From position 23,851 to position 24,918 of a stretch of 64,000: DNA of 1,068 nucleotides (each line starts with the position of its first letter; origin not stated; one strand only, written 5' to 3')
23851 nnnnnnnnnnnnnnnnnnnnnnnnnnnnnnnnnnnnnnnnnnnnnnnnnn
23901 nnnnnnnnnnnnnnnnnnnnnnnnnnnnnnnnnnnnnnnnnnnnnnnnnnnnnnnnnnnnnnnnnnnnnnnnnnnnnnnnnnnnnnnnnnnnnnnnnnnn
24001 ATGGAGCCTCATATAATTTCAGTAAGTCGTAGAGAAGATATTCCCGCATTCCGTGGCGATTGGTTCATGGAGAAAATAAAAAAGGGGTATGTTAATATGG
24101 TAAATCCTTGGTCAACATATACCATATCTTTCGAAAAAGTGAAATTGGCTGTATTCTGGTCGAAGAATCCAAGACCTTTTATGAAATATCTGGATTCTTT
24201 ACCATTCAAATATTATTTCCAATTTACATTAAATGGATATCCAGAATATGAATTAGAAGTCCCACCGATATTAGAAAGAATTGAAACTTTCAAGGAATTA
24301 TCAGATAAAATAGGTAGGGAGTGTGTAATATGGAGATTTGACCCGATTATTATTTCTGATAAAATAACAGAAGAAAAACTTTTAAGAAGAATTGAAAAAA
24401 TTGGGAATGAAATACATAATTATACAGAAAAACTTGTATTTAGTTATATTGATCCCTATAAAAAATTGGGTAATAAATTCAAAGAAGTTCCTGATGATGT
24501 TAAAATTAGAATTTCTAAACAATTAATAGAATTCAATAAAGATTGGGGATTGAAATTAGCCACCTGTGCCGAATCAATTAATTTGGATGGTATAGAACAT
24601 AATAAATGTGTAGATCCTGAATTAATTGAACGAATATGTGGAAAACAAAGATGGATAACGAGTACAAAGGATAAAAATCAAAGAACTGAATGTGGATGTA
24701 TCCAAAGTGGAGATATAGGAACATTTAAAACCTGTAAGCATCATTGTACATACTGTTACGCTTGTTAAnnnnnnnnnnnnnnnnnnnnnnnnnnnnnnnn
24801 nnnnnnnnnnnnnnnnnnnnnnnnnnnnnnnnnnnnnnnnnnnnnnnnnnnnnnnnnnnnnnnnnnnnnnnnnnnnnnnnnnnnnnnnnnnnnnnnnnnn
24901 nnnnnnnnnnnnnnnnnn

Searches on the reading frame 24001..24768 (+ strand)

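Call 74: search_protein_families(library=pfam, proteins=[window:24001-24768:+], max_evalue=0.001)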
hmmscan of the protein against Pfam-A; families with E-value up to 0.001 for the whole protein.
window:24001-24768:+ (255 aa): 1 family
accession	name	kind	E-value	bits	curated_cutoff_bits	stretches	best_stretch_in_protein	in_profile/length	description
PF08902.16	DUF1848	-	1.1e-84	284.8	30.5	1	5-254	1-262/262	Domain of unknown function (DUF1848)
